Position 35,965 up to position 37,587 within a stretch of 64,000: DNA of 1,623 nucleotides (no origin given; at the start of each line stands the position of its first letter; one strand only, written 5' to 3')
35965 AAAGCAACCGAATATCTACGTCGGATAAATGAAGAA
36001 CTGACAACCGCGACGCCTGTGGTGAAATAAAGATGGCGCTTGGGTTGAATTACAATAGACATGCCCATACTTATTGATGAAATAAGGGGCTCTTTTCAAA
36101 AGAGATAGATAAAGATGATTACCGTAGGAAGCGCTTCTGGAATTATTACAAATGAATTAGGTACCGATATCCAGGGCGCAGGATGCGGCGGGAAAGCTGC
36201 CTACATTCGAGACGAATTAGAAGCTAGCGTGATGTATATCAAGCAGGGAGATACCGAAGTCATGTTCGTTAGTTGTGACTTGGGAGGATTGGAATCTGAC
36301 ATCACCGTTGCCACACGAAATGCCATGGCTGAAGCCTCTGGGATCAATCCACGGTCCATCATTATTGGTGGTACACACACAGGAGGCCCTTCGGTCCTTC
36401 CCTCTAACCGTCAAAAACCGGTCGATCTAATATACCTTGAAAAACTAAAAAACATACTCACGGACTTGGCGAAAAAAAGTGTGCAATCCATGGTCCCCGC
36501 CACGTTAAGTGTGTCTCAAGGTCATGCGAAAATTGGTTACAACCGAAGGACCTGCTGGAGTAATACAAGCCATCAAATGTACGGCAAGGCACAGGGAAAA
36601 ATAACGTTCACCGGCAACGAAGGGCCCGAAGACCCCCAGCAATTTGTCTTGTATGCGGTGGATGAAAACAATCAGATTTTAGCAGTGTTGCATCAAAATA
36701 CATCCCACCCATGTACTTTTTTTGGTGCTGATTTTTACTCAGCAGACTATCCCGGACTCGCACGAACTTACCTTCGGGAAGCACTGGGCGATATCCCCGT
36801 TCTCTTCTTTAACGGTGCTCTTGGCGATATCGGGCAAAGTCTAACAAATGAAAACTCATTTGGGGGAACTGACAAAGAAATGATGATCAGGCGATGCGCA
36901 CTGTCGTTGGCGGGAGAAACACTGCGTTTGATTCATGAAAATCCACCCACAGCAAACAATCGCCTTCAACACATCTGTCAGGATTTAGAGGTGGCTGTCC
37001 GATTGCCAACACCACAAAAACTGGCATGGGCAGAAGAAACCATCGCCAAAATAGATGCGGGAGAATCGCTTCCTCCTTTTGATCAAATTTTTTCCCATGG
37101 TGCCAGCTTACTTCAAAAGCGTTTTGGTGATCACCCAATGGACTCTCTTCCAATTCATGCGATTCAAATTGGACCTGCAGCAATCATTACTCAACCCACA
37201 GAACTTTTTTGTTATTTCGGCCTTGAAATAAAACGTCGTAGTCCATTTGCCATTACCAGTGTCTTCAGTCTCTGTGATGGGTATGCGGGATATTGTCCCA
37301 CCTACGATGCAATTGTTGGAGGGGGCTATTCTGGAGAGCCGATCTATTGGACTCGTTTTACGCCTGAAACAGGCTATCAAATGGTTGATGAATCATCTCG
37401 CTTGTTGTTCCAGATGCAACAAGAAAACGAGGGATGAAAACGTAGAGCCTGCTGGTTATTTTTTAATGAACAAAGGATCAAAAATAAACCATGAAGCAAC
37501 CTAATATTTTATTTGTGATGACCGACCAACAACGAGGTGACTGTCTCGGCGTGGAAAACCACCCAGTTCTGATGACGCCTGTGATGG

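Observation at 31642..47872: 16-kb DeoR-associated locus built around four short ceramidase-like hydrolases, sulfatases, two aminotransferases and inositol-pathway-like enzymes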

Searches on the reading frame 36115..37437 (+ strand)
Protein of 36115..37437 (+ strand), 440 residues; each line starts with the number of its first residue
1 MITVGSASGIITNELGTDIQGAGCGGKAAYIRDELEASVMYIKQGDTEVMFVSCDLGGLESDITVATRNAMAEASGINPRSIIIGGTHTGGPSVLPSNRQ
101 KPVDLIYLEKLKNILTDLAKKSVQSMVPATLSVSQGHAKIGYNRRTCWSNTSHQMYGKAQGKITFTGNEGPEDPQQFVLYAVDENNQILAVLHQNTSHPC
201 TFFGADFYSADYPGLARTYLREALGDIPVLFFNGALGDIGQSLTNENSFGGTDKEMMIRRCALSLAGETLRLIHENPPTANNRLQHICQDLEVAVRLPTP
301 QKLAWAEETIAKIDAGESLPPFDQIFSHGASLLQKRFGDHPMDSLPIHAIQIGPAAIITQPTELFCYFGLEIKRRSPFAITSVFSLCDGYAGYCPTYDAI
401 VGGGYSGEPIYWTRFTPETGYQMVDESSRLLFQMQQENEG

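Call 3: search_protein_families(library=pfam, proteins=[window:36115-37437:+], max_evalue=0.01)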
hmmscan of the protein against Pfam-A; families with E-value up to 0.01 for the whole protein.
window:36115-37437:+ (440 aa): 0 families

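Call 6: search_protein_families(library=ncbifam, proteins=[window:36115-37437:+], max_evalue=0.01)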
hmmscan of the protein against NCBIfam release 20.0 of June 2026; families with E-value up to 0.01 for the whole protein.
window:36115-37437:+ (440 aa): 1 family
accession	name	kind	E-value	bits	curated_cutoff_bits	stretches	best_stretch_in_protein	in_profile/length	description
TIGR01317.1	GOGAT_sm_gam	subfamily_domain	0.0016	17.4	447.7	1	80-164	285-372/485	glutamate synthase small subunit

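Call 9: find_homologous_proteins(query=window:36115-37437:+, max_evalue=0.00001)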
Query window:36115-37437:+ (440 aa): 248 proteins with E <= 0.00001 among 4876 candidates; the best 120 are listed.
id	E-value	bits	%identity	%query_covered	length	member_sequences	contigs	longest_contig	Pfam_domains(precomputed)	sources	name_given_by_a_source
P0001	0.0e+0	1015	100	100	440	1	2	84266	-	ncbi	-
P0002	2.7e-214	730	71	100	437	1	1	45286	-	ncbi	-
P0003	8.2e-202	689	66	100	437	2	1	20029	-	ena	-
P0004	5.5e-201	686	67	99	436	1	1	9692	-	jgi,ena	-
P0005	1.8e-199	681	68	99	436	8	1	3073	-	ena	-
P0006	9.8e-198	675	66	99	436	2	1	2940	-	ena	-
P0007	2.4e-194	664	65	99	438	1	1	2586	-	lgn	-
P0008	3.5e-194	663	66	100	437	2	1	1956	-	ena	-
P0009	5.1e-193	660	66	99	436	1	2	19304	-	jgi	jgi:hypothetical protein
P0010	1.4e-191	655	64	100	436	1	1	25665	-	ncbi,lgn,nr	ncbi:MAG: hypothetical protein K9N51_01185 [Candidatus Pacebacteria bacterium]|nr:hypothetical prote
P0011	4.7e-189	647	64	100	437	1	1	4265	-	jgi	jgi:hypothetical protein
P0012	8.8e-188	642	63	99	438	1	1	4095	-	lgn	-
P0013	2.0e-183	628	64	99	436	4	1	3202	-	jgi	jgi:hypothetical protein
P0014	8.8e-181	619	63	99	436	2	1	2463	-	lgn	-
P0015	1.1e-178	612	60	100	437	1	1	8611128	-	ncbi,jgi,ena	jgi:neutral ceramidase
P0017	7.9e-174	596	59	99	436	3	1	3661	-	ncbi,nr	ncbi:MAG: hypothetical protein KAI66_04140 [Lentisphaeria bacterium]|nr:hypothetical protein [Lentis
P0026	1.8e-146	506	52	98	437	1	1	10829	-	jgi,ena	-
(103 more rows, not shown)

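Call 12: find_related_loci(query=A2, collection=genome_contigs, flank=10000)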
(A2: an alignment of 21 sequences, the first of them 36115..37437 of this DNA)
Query A2 (440 aa) in genome_contigs; peptide patterns used: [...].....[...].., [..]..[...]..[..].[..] (x = any residue, [..] = any of these).
101 stretches matched a pattern; 92 encode a relative of the query (tblastn E <= 1e-3); the best 80 are kept; 80 distinct loci.
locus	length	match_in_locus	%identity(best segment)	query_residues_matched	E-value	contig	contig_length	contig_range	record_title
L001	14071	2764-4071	64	1-438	0e+0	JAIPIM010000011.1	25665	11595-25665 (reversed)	MAG: Candidatus Paceibacterota bacterium isolate Tobar13.5m-G74 Tobar13-5m-C2132, whole genome shotgun sequence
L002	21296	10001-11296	63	1-434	0e+0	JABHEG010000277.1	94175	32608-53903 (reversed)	MAG: Lentisphaerae bacterium isolate SI037_bin151 k141_2374569, whole genome shotgun sequence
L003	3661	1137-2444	59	1-437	0e+0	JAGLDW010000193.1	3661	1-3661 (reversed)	MAG: Lentisphaeria bacterium isolate SW_4_46 ROV167.bin.46.fa_193, whole genome shotgun sequence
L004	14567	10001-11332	50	2-434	1e-147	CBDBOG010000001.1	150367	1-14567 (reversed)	MAG: Spirochaetia bacterium isolate 40739a5d-4c61-4e6f-ad63-b7fc718ca5ff genome assembly, contig: contig_1, whole genome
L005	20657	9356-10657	47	1-434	1e-138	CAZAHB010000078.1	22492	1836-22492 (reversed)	MAG TPA_asm: uncultured Armatimonadia bacterium isolate binchicken_co77_180 genome assembly, contig: NODE_2802_length_22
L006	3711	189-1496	47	1-436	5e-141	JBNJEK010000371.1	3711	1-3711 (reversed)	MAG: Armatimonadota bacterium isolate Y23_14dBSd3.bin.89 NODE_29012_length_3711_cov_7.137597, whole genome shotgun seque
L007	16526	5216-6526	48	1-439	2e-135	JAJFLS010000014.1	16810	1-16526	MAG: Opitutales bacterium isolate OFTM265 OFTM265_13, whole genome shotgun sequence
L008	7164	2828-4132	48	2-438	2e-135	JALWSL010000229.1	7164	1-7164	MAG: Planctomycetaceae bacterium isolate M2_metabat2_scaf2bin.068 M2_NODE_17280_length_7164_cov_2.341623, whole genome s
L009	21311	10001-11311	47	2-440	3e-134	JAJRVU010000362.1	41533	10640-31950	MAG: Planctomycetota bacterium isolate Dive96_bin10.66 k141_3477659, whole genome shotgun sequence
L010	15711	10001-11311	47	1-439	9e-134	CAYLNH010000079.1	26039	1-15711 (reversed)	MAG TPA_asm: uncultured Lentisphaerales bacterium isolate SRP141376_co4_287 genome assembly, contig: NODE_3385_length_26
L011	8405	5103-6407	47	2-438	5e-134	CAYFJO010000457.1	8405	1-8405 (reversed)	MAG TPA_asm: uncultured Pirellulaceae bacterium isolate ERP003628_co1_109 genome assembly, contig: NODE_6407_length_8405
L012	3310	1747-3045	47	2-434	5e-139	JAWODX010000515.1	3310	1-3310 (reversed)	MAG: Planctomycetota bacterium isolate BLK5-2.bin.71 k191_2280030, whole genome shotgun sequence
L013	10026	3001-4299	48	2-434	3e-133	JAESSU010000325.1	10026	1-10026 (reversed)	MAG: Phycisphaeraceae bacterium isolate NORP295 CoAssembly_2572814, whole genome shotgun sequence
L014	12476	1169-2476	48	2-439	3e-133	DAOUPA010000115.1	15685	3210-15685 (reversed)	MAG TPA_asm: Planctomicrobium sp. isolate CSMAG_88 CSMAG_88_k127_1052087_length_15685_cov_41.2333, whole genome shotgun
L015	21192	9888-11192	47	2-438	5e-132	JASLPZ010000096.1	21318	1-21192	MAG: Pirellulaceae bacterium isolate Arabian11_MAG_71 NODE_96_length_21318_cov_4.840450, whole genome shotgun sequence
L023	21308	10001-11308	45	2-439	3e-127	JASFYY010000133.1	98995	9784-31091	MAG: Verrucomicrobiota bacterium isolate MAY_MAG_00011 ALL_000000000061, whole genome shotgun sequence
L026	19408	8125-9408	46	2-431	6e-126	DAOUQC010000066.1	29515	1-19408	MAG TPA_asm: Verrucomicrobiota bacterium isolate CSMAG_116 CSMAG_116_k141_3583586_length_29515_cov_50.8598, whole genome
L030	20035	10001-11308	45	2-439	2e-124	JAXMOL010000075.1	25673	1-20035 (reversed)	MAG: Candidatus Hydrogenedentota bacterium isolate EC_MBin.53 ECX_805CoAssmbCtg, whole genome shotgun sequence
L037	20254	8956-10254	45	4-437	2e-122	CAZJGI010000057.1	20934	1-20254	MAG TPA_asm: uncultured Prolixibacteraceae bacterium isolate SRP192927_co6_779 genome assembly, contig: NODE_5452_length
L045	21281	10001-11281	45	4-431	4e-119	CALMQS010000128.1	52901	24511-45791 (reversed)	MAG TPA_asm: uncultured Sphingobacteriales bacterium isolate SRR1763383_bin.86_CONCOCT_v1.1_MAG genome assembly, contig:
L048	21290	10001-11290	44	1-431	6e-118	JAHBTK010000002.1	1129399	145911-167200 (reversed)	MAG: Chitinophagaceae bacterium isolate ACE_BAC12 BAC12_2, whole genome shotgun sequence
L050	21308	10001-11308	43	2-439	1e-117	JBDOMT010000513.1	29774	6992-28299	MAG: Pirellulales bacterium isolate FK190211_WC_24_26_27_29_metabat2_scaf2bin.120 NODE_913_length_29774_cov_1.845549, wh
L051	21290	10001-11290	46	4-434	3e-117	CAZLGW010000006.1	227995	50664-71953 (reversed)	MAG TPA_asm: uncultured Cytophagales bacterium isolate SRP344714_co1_321 genome assembly, contig: NODE_108_length_227995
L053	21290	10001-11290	43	1-431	2e-116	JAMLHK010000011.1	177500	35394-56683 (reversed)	MAG: Chitinophagaceae bacterium isolate ACE_NR_BACT8 ACE_NR_BACT8_11, whole genome shotgun sequence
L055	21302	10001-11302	46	1-434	1e-135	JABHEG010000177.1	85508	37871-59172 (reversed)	MAG: Lentisphaerae bacterium isolate SI037_bin151 k141_4691, whole genome shotgun sequence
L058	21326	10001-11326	43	1-436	9e-114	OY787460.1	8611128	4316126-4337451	MAG: Victivallales bacterium isolate c43507a4-3b0a-454f-a213-a96987c4837a genome assembly, chromosome: 1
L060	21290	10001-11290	42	4-434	4e-113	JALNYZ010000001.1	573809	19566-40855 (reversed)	MAG: Prolixibacteraceae bacterium isolate SO_2017_GW1 bin 3 NODE_89_length_573809_cov_6.485640_OW334_2017, whole genome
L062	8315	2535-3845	42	5-438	3e-105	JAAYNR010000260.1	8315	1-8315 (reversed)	MAG: Lentisphaerae bacterium isolate AS21ysBPME_225 54432_AS21, whole genome shotgun sequence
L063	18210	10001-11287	45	4-434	1e-123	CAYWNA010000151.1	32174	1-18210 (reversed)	MAG TPA_asm: uncultured Pirellulaceae bacterium isolate binchicken_co65_467 genome assembly, contig: NODE_5581_length_32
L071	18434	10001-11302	49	2-437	3e-135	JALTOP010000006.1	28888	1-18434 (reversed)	MAG: Planctomycetaceae bacterium isolate S139_metabat2_scaf2bin.267 S139_NODE_1035_length_28888_cov_1.708807, whole geno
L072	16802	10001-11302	37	2-436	3e-90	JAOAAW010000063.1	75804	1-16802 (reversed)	MAG: bacterium isolate SKW160 k141_508008, whole genome shotgun sequence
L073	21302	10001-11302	47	1-434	3e-137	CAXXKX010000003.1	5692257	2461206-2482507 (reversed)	MAG: Victivallales bacterium isolate ae9def30-7e47-498c-8b42-800f64c20784 genome assembly, contig: contig_3, whole genom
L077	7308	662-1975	36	1-439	4e-84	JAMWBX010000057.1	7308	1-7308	MAG: Candidatus Omnitrophota bacterium isolate DG_2.bins.114.Tibet NODE_15637_length_7308_cov_0.891380, whole genome sho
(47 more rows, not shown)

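Call 20: search_protein_families(library=pfam, proteins=[L077:3264-4259:-, L071:1200-2135:+, L026:5012-7963:+, L073:2544-3383:-, L037:15590-18907:+, L063:268-2727:+, L053:16769-18481:+, L050:8674-9858:+, L072:13596-14435:-, L055:16174-17205:+], max_evalue=0.001)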
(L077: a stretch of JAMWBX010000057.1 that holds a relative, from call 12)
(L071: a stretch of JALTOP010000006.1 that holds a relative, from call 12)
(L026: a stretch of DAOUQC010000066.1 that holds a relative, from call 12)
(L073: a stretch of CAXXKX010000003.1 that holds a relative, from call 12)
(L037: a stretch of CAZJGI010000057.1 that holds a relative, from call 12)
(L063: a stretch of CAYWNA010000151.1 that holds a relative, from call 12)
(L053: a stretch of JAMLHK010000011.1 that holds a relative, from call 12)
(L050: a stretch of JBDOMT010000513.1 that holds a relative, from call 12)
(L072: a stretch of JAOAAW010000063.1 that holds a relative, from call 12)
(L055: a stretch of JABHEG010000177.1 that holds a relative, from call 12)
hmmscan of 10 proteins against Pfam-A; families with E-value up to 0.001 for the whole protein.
L077:3264-4259:- (332 aa): 1 family
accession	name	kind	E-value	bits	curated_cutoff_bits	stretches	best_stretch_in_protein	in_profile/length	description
PF01208.23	URO-D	-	1.7e-17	63.9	23.9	1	131-320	160-342/346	Uroporphyrinogen decarboxylase (URO-D)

L071:1200-2135:+ (312 aa): 2 families
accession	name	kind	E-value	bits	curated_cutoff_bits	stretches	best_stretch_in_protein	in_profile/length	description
PF00005.33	ABC_tran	-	8.2e-26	91.7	25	1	29-168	1-137/137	ABC transporter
PF13304.12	AAA_21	-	2.7e-13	51.1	27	1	139-201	215-302/304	AAA domain, putative AbiEii toxin, Type IV TA system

L026:5012-7963:+ (984 aa): 5 families
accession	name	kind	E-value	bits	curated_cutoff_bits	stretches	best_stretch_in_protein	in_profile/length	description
PF23500.1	DUF7133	-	1.5e-136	456.2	27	1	38-431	3-384/385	Domain of unknown function (DUF7133)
PF13646.12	HEAT_2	-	5.5e-10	39.8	27.7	1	510-591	3-82/88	HEAT repeats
PF00034.26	Cytochrom_C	-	3.3e-07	32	21.3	1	854-898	2-47/90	Cytochrome c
PF13442.11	Cytochrome_CBB3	-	2.1e-05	25.2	27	0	853-891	3-36/68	Cytochrome C oxidase, cbb3-type, subunit III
PF02985.28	HEAT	-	0.00041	20.8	23.5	0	542-565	3-26/31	HEAT repeat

L073:2544-3383:- (280 aa): 4 families
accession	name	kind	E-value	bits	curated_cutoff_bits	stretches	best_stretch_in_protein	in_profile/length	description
PF12833.13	HTH_18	-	6.7e-21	74.8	33.6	1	201-277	2-78/80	Helix-turn-helix domain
PF00165.29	HTH_AraC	-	1.3e-17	63.9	26.6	2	246-276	11-40/42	Bacterial regulatory helix-turn-helix proteins, AraC family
PF07883.17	Cupin_2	-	1.7e-06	28.1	27.2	1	39-82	12-55/70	Cupin domain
PF02311.25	AraC_binding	-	3.6e-05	23.9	21.1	1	38-98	16-76/135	AraC-like ligand binding domain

L037:15590-18907:+ (1106 aa): 3 families
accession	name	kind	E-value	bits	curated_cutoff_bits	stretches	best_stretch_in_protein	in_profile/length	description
PF13715.12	CarbopepD_reg_2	-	5.5e-19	68.4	32.2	1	91-171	1-87/88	CarboxypepD_reg-like domain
PF07715.20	Plug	-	1.8e-13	51.3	23.9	1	182-286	4-107/107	TonB-dependent Receptor Plug Domain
PF13620.12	CarboxypepD_reg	-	6.4e-13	49.3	32.3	1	91-161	2-82/82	Carboxypeptidase regulatory-like domain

L063:268-2727:+ (820 aa): 1 family
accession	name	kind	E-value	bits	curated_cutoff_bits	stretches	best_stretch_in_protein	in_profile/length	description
PF16126.11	DUF4838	-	9.8e-21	74.7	26.6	1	179-532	2-325/325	Domain of unknown function (DUF4838)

L053:16769-18481:+ (571 aa): 2 families
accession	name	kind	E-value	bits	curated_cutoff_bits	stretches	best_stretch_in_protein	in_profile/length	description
PF07980.17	SusD_RagB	-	9e-46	157.3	23.1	1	305-571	42-297/297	SusD family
PF14322.12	SusD-like_3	-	2.4e-20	74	27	1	93-216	72-191/191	Starch-binding associating with outer membrane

L050:8674-9858:+ (395 aa): 1 family
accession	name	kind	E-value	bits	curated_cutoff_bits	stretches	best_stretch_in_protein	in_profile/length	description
PF00149.33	Metallophos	-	6.3e-10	40.2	21.5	1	44-311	1-190/191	Calcineurin-like phosphoesterase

L072:13596-14435:- (280 aa): 1 family
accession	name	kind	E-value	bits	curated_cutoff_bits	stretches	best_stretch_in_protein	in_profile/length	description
PF02091.20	tRNA-synt_2e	-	1.6e-129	431.5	27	1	3-277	1-275/278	Glycyl-tRNA synthetase alpha subunit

L055:16174-17205:+ (344 aa): 5 families
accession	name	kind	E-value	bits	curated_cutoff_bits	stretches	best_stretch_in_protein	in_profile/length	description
PF00248.27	Aldo_ket_red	-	7.6e-32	111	24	1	24-197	14-199/291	Aldo/keto reductase family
PF13534.11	Fer4_17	-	8.8e-09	36.2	22.2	1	255-319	1-61/61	4Fe-4S dicluster domain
PF13187.11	Fer4_9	-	7.6e-08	32.7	27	1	256-317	2-50/52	4Fe-4S dicluster domain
PF13237.11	Fer4_10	-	0.00033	20.9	25.5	1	255-315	8-53/53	4Fe-4S dicluster domain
PF13183.11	Fer4_8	-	0.00036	21.4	27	1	255-317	4-67/68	4Fe-4S dicluster domain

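Call 21: search_protein_families(library=pfam, proteins=[L009:16114-17589:+, L048:7389-8219:+, L045:11365-12228:+, L048:17939-20302:+, L072:9226-9984:+, L072:14497-16560:+, L062:595-2379:+, L071:9390-9878:+, L030:8599-9813:+, L072:7941-9212:+], max_evalue=0.001)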
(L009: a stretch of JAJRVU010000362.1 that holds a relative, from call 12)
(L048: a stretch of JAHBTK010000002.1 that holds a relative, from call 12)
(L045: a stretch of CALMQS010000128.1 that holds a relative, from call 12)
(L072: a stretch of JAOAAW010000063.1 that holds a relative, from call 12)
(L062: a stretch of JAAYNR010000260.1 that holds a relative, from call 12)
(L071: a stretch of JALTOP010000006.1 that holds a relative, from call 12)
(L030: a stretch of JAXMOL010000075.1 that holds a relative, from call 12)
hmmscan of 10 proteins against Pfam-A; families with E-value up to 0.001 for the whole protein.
L009:16114-17589:+ (492 aa): 1 family
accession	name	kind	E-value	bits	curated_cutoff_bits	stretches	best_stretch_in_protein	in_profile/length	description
PF07394.17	DUF1501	-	1e-125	420.4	27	1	65-474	1-371/390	Protein of unknown function (DUF1501)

L048:7389-8219:+ (277 aa): 1 family
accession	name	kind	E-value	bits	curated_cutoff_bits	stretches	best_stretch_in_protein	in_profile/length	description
PF01791.15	DeoC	-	1.1e-28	100.8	23.8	1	18-248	2-229/229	DeoC/LacD family aldolase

L045:11365-12228:+ (288 aa): 6 families
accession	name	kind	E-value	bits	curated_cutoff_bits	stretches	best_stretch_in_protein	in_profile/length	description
PF20434.5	BD-FAE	-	8.6e-28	97.7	26.8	1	43-163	1-119/215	BD-FAE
PF07859.19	Abhydrolase_3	-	4.7e-20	72.7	25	1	62-180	1-111/210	alpha/beta hydrolase fold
PF00326.27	Peptidase_S9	-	4.1e-13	49.8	22.6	1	77-255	2-191/213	Prolyl oligopeptidase family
PF00135.34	COesterase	-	6.8e-11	42.2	27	1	40-155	85-205/515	Carboxylesterase family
PF01738.24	DLH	-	2.4e-07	31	21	1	200-264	135-200/217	Dienelactone hydrolase family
PF12146.15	Hydrolase_4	-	0.00052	19.8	27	0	209-255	192-236/239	Serine aminopeptidase, S33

L048:17939-20302:+ (788 aa): 3 families
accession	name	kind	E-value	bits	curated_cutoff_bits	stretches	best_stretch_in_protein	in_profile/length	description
PF00933.27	Glyco_hydro_3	-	1.1e-61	209.4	27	1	49-378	1-316/316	Glycosyl hydrolase family 3 N terminal domain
PF01915.27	Glyco_hydro_3_C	-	1.6e-56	191.9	31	1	416-668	1-200/200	Glycosyl hydrolase family 3 C-terminal domain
PF14310.12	Fn3-like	-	4.7e-21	75.1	25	1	705-774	1-71/71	Fibronectin type III-like domain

L072:9226-9984:+ (253 aa): 3 families
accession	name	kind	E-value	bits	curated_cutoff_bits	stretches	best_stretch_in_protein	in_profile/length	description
PF12706.13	Lactamase_B_2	-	4.2e-26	92.2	27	1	33-218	1-200/200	Beta-lactamase superfamily domain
PF00753.33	Lactamase_B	-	3.9e-07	30.6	22.7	1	29-80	12-65/196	Metallo-beta-lactamase superfamily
PF13483.12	Lactamase_B_3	-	6.8e-05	23.3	24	1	28-214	12-157/160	Beta-lactamase superfamily domain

L072:14497-16560:+ (688 aa): 3 families
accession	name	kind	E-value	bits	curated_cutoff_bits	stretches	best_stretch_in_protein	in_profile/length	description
PF13229.12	Beta_helix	-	4.8e-19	69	25.9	3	337-402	85-149/158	Right handed beta helix region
PF21231.2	GH141_M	-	2.3e-08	34.5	27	0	250-280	125-155/156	GH141 insertion domain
PF05048.19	NosD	-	4.7e-07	29.9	23.6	1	338-457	52-154/212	Periplasmic copper-binding protein (NosD)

L062:595-2379:+ (595 aa): 0 families

L071:9390-9878:+ (163 aa): 4 families
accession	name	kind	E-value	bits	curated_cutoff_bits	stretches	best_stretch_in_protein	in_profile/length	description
PF01047.28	MarR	-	1.2e-12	48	24.6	1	47-106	1-59/59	MarR family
PF22381.2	Staph_reg_Sar_Rot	-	8.4e-10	39.1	27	1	43-120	8-84/85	Transcriptional regulator SarA/Rot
PF12802.13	MarR_2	-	3.6e-08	33.9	27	1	45-104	1-60/61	MarR family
PF13463.12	HTH_27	-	2e-05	25.2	22.2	1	47-114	1-68/68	Winged helix DNA-binding domain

L030:8599-9813:+ (405 aa): 2 families
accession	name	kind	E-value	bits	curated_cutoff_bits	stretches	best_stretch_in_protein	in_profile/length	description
PF07676.18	PD40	-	2.8e-09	37.1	20.9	0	214-227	12-25/38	WD40-like Beta Propeller Repeat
PF10518.14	TAT_signal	-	0.00064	20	22.7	0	3-22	2-21/21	TAT (twin-arginine translocation) pathway signal sequence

L072:7941-9212:+ (424 aa): 5 families
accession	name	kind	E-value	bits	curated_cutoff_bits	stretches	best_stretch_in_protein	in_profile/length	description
PF04542.20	Sigma70_r2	-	1.2e-21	76.7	24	1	184-252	1-69/71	Sigma-70 region 2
PF04539.22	Sigma70_r3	-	8.3e-21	74.3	25.3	1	263-337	1-74/78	Sigma-70 region 3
PF04545.22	Sigma70_r4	-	5.6e-16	58.2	24.1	1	354-406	2-49/50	Sigma-70, region 4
PF00140.25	Sigma70_r1_2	-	9.4e-10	38.7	22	1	121-152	2-33/34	Sigma-70 factor, region 1.2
PF03979.19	Sigma70_r1_1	-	1.3e-06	28.7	22.5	1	50-106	4-62/81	Sigma-70 factor, region 1.1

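Call 22: find_encoding_contigs(protein=P0001, flank=2000, max_places=3)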
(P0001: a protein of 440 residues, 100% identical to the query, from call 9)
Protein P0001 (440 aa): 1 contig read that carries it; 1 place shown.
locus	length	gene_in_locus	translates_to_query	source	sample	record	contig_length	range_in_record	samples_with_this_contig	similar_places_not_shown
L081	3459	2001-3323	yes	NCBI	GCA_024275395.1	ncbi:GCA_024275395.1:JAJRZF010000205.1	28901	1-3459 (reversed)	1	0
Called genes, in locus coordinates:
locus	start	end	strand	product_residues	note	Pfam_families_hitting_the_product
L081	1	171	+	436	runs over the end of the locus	PF04734:Ceramidase_alk (faint)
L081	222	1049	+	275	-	PF01261:AP_endonuc_2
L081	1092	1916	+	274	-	PF01261:AP_endonuc_2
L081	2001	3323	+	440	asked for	-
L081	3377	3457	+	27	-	?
